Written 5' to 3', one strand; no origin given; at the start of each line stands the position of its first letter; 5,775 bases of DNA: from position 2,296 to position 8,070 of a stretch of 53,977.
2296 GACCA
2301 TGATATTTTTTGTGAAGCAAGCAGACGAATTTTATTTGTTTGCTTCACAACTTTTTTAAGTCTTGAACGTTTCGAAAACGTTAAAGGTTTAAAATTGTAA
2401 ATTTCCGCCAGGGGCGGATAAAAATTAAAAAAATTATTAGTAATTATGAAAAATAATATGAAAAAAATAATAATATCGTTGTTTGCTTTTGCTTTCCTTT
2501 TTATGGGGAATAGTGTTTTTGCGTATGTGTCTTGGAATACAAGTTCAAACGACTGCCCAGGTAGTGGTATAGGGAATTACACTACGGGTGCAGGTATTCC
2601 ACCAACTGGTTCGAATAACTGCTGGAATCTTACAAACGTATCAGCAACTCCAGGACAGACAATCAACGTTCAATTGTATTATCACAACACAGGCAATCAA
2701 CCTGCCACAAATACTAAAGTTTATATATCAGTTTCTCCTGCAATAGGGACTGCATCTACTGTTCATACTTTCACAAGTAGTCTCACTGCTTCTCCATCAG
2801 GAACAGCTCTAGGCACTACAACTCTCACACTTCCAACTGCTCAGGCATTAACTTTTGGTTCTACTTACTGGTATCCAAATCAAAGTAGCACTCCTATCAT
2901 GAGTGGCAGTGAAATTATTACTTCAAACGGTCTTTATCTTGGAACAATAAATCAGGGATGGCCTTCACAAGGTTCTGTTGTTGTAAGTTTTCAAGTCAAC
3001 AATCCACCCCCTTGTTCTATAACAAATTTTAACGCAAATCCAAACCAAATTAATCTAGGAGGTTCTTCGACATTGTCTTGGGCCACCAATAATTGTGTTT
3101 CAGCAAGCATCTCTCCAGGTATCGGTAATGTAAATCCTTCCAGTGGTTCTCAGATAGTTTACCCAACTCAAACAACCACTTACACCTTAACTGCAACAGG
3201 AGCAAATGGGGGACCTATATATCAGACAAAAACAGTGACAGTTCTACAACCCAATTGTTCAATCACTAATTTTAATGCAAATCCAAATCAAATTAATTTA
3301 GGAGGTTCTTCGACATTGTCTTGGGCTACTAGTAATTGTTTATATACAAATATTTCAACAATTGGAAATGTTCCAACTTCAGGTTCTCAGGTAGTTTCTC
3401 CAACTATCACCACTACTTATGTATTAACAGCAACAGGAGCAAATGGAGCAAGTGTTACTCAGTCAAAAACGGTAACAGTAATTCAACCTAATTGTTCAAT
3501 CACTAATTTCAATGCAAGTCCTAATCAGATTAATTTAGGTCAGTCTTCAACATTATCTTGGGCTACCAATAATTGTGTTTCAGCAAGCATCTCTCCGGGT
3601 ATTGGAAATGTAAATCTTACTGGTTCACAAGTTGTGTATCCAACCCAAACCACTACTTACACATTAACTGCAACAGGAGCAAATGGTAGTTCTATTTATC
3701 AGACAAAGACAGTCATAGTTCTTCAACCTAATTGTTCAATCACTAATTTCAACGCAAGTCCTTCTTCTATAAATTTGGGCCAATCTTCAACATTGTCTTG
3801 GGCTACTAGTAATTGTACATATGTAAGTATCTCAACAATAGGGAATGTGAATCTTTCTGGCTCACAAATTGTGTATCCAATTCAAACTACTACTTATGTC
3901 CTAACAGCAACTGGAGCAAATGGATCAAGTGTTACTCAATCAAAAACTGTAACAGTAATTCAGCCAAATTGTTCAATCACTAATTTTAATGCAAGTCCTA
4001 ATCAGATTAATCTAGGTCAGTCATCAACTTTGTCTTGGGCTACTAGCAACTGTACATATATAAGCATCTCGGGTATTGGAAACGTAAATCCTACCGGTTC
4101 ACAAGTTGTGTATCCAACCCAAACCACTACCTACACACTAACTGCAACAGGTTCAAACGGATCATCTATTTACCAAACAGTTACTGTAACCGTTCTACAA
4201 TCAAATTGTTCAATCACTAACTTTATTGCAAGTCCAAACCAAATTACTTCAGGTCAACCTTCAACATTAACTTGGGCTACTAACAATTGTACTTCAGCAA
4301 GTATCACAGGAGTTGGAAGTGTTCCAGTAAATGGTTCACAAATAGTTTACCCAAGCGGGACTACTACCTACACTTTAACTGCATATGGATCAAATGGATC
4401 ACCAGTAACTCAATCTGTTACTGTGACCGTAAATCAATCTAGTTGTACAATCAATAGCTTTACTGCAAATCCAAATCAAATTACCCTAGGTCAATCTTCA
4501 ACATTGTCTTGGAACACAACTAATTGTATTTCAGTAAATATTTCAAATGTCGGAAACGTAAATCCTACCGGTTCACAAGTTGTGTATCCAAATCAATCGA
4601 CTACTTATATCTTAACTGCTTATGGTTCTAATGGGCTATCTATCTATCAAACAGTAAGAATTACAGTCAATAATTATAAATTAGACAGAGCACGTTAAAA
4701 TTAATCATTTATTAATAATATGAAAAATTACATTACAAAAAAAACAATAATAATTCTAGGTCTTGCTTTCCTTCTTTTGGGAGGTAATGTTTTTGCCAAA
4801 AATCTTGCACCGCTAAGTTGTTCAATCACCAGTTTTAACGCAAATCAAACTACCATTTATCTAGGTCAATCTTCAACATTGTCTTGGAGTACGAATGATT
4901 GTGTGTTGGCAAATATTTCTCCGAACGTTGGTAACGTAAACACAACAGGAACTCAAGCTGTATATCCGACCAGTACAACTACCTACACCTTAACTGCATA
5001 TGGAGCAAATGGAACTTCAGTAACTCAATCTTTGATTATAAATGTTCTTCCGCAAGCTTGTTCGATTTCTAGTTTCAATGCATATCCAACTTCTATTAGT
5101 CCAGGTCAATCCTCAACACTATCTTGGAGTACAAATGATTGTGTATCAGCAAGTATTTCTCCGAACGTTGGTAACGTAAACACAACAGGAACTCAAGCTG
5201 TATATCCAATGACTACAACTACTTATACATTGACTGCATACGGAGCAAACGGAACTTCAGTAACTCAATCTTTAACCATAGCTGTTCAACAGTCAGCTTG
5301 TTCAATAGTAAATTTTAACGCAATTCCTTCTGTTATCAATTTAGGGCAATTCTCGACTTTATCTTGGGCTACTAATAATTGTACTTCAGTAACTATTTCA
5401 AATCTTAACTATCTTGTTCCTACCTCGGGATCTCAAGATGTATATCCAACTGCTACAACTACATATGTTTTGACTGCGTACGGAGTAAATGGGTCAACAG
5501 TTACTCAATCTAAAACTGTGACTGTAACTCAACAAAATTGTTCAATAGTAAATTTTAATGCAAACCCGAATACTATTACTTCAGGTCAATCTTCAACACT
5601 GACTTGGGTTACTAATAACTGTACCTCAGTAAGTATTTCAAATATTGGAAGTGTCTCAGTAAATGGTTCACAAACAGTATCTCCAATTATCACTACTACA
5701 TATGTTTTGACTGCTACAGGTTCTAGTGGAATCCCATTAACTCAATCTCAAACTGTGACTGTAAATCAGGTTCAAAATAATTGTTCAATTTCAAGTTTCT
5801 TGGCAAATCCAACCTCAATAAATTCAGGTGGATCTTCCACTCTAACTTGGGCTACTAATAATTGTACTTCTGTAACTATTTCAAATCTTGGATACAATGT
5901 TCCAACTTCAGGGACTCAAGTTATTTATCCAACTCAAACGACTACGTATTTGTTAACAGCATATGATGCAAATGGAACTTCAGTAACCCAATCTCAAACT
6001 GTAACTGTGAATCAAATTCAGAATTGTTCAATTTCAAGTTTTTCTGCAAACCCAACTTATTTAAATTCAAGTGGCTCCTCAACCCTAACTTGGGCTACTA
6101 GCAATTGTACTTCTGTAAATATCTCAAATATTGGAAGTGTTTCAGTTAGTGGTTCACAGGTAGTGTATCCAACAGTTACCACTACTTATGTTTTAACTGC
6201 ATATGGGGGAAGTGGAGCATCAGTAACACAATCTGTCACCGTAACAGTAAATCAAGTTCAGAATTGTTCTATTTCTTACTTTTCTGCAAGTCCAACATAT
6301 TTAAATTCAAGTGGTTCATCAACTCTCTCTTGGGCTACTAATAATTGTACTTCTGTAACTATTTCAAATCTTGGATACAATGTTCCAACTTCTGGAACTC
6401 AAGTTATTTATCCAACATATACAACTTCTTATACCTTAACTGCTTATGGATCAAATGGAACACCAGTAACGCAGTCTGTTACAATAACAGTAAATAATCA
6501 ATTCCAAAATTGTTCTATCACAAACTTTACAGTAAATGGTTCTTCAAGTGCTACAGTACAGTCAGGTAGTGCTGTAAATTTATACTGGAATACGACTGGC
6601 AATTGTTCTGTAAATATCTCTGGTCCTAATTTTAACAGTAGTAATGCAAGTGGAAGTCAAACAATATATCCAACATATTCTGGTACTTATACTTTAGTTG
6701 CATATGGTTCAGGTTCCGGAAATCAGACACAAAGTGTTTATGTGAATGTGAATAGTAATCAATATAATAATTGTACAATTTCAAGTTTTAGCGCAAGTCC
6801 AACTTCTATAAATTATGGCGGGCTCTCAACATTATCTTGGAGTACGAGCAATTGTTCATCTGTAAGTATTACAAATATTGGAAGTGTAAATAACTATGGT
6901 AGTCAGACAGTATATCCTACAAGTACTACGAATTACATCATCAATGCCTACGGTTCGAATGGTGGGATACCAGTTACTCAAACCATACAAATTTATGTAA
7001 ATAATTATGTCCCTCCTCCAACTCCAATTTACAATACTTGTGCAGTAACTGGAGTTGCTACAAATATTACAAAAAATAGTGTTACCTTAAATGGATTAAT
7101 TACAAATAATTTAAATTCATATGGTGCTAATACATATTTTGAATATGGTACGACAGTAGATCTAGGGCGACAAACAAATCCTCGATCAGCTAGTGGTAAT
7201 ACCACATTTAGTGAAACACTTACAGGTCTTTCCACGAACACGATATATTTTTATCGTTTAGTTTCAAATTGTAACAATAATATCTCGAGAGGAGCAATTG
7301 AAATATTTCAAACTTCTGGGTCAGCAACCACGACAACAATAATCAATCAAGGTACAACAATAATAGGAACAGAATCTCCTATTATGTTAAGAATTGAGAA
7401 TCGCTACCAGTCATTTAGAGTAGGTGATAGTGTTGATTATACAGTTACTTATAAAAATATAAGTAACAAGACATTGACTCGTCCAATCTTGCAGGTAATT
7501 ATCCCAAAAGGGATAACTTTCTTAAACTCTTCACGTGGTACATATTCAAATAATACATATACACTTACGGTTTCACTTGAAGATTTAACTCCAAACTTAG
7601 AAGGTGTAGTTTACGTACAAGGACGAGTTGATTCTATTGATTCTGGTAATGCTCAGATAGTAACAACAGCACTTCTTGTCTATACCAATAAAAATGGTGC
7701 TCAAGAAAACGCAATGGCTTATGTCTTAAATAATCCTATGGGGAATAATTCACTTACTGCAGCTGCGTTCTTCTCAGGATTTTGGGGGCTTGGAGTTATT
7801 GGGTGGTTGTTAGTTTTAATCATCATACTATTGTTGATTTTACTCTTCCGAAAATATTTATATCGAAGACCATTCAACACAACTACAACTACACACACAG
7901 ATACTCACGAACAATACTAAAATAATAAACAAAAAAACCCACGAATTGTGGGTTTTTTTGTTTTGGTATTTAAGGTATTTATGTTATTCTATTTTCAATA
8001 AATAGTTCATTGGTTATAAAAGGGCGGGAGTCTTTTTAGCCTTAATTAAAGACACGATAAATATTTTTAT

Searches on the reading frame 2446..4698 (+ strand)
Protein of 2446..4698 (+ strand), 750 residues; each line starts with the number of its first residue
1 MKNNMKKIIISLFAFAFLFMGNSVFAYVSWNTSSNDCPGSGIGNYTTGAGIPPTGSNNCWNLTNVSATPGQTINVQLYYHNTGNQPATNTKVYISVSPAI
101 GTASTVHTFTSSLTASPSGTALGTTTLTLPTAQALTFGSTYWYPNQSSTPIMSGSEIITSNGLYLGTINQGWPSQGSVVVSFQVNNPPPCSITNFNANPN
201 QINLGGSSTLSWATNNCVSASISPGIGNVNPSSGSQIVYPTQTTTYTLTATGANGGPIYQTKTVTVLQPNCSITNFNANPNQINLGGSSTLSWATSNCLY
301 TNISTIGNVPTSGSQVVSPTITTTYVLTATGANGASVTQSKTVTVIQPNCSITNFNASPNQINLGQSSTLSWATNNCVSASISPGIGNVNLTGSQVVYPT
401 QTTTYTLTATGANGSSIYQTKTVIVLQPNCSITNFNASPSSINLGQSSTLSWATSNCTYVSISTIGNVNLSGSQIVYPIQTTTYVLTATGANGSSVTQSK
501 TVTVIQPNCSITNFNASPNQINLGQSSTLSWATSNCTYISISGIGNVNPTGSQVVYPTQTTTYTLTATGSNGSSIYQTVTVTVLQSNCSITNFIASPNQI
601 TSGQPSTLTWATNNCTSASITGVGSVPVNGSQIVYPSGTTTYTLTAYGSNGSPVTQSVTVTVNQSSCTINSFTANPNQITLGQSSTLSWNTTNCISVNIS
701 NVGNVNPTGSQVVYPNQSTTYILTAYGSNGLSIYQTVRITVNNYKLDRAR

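Call 59: search_protein_families(library=pfam, proteins=[window:2446-4698:+], max_evalue=0.0001)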
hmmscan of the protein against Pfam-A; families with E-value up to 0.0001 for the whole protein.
window:2446-4698:+ (750 aa): 1 family
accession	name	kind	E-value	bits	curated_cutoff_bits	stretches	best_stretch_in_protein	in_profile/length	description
PF22084.1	UfSP_MPN_N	-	3.1e-05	24.4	27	0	691-724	32-66/84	Ufm1 specific protease UfSP N-terminal MPN domain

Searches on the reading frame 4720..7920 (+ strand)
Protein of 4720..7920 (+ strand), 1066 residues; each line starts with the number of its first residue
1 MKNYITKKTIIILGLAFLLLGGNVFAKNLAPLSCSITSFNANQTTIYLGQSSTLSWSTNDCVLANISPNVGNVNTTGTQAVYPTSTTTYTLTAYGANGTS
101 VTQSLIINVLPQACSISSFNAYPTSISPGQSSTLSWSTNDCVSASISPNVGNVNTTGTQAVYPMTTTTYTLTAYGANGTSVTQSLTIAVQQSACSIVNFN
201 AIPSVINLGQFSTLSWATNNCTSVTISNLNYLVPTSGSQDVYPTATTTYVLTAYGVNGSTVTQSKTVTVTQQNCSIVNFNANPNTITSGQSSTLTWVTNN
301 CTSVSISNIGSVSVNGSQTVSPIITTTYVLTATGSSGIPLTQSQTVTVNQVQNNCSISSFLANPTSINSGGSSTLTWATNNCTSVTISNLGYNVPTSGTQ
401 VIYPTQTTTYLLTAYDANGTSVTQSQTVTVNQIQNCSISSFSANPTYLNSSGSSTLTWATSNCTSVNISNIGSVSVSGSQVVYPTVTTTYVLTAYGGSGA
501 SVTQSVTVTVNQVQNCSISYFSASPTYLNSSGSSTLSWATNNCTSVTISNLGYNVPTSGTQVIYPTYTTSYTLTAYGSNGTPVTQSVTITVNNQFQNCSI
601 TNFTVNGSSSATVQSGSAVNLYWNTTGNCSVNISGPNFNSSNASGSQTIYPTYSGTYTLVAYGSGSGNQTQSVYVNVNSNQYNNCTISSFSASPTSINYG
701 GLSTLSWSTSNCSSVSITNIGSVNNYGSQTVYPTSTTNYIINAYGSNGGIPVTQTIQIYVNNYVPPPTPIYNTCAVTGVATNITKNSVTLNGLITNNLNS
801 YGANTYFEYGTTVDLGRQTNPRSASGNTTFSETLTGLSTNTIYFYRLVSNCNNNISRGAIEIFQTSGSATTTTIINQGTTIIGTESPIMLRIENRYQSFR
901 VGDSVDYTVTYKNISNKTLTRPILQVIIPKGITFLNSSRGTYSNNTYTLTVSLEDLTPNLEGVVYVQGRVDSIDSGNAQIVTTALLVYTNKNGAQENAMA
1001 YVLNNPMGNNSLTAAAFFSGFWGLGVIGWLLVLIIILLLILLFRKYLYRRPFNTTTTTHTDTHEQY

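Call 59: search_protein_families(library=pfam, proteins=[window:4720-7920:+], max_evalue=0.0001)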
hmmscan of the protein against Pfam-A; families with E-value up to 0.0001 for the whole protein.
window:4720-7920:+ (1066 aa): 1 family
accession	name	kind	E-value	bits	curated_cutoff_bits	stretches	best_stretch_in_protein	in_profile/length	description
PF19818.4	DUF6301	-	4.9e-05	23.9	27.2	0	359-393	94-127/137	Family of unknown function (DUF6301)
